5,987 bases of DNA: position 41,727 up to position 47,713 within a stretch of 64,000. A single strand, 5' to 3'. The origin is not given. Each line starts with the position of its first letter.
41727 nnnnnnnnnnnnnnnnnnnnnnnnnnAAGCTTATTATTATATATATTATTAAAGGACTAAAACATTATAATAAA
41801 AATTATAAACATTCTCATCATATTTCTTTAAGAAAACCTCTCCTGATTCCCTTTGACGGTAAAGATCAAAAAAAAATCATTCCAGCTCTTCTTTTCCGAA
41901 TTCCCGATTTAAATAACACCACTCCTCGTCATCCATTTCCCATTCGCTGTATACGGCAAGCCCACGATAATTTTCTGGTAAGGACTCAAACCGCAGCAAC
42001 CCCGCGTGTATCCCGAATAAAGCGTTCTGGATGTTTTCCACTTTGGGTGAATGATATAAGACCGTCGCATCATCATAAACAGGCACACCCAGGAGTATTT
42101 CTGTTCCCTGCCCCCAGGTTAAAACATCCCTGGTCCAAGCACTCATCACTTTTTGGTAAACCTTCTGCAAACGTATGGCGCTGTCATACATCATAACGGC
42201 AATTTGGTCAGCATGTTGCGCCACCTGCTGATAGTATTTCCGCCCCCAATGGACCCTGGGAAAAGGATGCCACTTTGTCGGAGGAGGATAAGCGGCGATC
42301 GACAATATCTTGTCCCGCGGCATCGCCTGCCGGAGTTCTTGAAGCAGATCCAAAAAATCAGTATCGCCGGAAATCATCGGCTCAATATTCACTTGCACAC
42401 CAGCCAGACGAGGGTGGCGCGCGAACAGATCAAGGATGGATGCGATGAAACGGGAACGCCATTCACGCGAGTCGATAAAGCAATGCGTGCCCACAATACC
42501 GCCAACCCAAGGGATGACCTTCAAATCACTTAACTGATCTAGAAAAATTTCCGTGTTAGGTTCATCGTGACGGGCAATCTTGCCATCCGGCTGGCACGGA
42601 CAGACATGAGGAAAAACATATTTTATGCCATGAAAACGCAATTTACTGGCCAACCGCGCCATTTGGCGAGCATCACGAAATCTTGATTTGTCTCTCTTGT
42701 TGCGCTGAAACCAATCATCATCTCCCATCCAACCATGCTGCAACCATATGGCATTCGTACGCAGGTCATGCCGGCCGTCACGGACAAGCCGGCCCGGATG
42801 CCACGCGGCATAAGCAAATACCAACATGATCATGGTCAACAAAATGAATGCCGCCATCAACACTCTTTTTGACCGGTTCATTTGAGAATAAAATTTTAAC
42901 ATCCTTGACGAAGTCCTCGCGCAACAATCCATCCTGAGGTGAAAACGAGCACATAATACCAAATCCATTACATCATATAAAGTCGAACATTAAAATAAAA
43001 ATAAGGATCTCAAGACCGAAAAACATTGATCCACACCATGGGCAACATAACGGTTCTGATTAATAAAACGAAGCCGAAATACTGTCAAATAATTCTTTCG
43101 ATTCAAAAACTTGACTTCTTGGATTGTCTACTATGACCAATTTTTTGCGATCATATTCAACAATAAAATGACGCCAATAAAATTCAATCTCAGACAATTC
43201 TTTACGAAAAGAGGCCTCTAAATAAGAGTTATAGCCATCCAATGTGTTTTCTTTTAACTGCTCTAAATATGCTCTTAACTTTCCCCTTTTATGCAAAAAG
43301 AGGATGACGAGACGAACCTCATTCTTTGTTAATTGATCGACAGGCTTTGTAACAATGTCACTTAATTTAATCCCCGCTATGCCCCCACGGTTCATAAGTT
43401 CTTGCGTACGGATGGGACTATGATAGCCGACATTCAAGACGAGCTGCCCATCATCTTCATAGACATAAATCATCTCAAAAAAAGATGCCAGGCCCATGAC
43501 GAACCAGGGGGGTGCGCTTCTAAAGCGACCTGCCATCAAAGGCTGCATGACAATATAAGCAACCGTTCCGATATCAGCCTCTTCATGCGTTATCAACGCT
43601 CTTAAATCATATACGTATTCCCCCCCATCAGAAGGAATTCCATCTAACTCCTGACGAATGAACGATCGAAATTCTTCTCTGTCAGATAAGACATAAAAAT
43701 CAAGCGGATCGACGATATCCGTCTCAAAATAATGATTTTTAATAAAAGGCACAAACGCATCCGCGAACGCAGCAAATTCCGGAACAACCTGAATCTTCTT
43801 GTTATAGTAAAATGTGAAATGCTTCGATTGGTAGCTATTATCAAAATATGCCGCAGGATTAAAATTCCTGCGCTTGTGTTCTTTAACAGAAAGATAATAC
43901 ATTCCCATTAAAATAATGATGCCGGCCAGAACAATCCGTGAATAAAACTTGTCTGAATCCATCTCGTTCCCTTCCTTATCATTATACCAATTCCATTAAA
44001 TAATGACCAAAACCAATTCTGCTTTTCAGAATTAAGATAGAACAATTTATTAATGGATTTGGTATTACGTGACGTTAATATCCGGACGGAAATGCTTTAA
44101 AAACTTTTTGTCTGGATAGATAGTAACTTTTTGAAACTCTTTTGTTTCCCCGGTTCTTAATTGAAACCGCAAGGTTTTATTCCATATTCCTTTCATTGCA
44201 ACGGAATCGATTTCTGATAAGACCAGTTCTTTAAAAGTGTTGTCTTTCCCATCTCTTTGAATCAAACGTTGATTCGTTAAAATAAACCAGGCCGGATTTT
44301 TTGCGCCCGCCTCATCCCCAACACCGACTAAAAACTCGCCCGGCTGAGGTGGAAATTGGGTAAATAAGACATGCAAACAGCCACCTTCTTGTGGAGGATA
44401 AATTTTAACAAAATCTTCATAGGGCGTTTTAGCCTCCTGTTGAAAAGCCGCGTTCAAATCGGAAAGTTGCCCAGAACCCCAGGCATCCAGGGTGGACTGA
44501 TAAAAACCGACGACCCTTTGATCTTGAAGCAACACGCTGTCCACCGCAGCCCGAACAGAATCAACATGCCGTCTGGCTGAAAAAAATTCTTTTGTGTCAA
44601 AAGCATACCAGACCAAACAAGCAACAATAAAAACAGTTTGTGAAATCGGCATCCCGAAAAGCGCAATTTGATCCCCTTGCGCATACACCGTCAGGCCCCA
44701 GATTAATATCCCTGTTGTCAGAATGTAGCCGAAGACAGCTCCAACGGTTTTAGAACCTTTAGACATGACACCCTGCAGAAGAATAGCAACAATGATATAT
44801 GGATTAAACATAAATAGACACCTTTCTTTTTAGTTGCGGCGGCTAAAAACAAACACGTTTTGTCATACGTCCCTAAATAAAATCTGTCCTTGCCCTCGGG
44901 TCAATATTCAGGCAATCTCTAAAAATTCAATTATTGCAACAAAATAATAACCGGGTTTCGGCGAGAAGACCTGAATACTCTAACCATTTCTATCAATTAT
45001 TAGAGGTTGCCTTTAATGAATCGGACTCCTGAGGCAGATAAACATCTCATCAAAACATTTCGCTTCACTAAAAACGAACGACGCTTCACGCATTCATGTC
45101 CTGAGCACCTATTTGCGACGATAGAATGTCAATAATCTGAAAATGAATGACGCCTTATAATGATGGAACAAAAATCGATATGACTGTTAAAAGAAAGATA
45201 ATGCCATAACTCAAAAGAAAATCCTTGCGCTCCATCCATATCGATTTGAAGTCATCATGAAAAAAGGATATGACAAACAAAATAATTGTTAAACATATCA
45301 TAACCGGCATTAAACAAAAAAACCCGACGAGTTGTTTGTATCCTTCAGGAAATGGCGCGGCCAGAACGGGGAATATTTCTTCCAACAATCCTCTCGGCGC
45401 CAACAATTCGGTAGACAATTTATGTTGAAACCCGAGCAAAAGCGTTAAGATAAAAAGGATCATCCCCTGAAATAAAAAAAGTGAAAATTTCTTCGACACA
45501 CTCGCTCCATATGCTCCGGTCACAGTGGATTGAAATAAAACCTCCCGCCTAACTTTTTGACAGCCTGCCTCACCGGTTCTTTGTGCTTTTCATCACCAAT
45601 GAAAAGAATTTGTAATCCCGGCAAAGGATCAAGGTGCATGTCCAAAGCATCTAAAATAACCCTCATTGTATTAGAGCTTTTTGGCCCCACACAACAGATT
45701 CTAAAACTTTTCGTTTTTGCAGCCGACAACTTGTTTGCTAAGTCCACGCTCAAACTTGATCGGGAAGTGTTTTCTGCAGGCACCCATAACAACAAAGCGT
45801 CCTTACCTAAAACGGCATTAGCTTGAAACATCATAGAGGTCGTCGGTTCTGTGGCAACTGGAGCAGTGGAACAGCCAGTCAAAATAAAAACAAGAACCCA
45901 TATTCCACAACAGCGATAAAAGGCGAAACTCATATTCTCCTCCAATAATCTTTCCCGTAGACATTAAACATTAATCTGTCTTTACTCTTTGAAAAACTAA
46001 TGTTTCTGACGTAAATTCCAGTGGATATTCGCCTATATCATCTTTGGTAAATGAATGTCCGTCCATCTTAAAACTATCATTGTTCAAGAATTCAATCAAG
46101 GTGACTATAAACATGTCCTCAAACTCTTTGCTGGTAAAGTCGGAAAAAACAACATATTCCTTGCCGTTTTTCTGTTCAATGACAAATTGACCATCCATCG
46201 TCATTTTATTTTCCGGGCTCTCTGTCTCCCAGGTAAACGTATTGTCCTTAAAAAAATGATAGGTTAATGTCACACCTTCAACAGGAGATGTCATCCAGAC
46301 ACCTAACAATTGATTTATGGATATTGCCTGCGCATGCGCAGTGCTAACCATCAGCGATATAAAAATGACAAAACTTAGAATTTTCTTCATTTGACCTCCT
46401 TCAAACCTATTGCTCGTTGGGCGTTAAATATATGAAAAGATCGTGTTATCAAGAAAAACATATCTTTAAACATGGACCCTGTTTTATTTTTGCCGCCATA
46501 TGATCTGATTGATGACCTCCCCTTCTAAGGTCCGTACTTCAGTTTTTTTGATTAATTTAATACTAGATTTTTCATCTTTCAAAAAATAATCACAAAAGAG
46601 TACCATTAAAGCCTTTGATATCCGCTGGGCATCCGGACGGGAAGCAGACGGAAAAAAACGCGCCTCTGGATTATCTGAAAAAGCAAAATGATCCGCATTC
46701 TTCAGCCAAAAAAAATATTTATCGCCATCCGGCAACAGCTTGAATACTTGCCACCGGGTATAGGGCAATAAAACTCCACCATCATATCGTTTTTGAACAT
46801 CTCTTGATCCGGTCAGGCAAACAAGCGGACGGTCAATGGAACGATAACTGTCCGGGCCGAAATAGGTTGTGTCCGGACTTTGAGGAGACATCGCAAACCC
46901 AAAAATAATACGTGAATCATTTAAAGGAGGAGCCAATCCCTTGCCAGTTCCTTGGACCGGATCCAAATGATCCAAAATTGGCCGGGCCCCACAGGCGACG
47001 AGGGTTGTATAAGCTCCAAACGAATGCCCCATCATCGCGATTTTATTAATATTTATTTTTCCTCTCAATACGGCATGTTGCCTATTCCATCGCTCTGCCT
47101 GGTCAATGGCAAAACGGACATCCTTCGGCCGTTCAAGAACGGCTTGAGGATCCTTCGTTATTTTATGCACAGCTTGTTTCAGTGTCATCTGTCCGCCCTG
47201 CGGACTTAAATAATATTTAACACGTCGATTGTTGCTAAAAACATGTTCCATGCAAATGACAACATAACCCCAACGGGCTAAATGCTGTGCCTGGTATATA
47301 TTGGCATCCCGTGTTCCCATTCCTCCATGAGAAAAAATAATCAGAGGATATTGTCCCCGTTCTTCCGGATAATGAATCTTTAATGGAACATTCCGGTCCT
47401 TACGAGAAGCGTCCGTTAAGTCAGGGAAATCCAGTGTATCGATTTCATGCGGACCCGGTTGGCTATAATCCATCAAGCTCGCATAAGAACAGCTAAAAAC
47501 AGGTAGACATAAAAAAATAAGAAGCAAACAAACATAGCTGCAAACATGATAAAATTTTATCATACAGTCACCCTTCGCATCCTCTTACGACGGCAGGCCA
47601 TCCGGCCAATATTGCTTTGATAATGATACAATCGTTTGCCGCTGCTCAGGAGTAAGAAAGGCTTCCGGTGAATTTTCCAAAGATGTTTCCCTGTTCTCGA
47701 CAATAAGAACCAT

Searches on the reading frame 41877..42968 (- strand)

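Call 7: search_protein_families(library=pfam, proteins=[window:41877-42968:-], max_evalue=0.01)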
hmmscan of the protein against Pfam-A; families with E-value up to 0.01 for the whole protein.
window:41877-42968:- (363 aa): 1 family
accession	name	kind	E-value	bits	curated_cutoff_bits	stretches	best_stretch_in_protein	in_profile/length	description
PF00704.34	Glyco_hydro_18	-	2.5e-12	47.5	29.6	1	144-302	60-233/317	Glycosyl hydrolases family 18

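Call 56: search_protein_families(library=ncbifam, proteins=[window:41877-42968:-], max_evalue=0.00001)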
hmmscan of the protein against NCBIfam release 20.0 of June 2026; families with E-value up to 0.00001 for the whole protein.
window:41877-42968:- (363 aa): 0 families

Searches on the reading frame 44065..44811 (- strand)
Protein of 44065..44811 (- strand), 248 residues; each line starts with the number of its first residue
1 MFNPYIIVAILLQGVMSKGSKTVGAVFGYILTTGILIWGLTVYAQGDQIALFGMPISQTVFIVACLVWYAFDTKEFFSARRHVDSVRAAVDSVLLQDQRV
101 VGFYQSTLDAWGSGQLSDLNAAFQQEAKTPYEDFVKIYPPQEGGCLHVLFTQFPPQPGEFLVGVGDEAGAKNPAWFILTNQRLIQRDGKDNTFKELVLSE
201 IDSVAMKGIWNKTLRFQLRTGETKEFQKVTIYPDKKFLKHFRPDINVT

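Call 56: search_protein_families(library=ncbifam, proteins=[window:44065-44811:-], max_evalue=0.00001)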
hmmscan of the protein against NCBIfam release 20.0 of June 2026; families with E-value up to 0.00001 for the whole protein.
window:44065-44811:- (248 aa): 0 families

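Call 71: search_protein_families(library=pfam, proteins=[window:44065-44811:-], max_evalue=0.0001)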
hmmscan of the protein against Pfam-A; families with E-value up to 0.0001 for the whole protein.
window:44065-44811:- (248 aa): 0 families

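Call 89: search_protein_families(library=pfam, proteins=[window:44065-44811:-], max_evalue=0.01)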
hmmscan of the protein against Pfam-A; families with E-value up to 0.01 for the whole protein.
window:44065-44811:- (248 aa): 1 family
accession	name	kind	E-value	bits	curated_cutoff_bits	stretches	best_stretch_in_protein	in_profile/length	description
PF14470.12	bPH_3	-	0.0042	18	23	1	170-225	19-77/95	Bacterial PH domain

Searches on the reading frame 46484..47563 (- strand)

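Call 56: search_protein_families(library=ncbifam, proteins=[window:46484-47563:-], max_evalue=0.00001)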
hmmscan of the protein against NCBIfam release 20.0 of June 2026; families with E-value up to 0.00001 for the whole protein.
window:46484-47563:- (359 aa): 0 families

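Call 71: search_protein_families(library=pfam, proteins=[window:46484-47563:-], max_evalue=0.0001)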
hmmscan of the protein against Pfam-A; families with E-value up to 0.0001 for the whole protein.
window:46484-47563:- (359 aa): 2 families
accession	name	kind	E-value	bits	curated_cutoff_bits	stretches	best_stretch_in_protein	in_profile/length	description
PF03403.19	PAF-AH_p_II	-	2.2e-11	43.4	20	1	69-108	97-136/372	Platelet-activating factor acetylhydrolase, isoform II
PF07224.18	Chlorophyllase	-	1.2e-07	31.3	26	1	52-104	22-74/301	Chlorophyllase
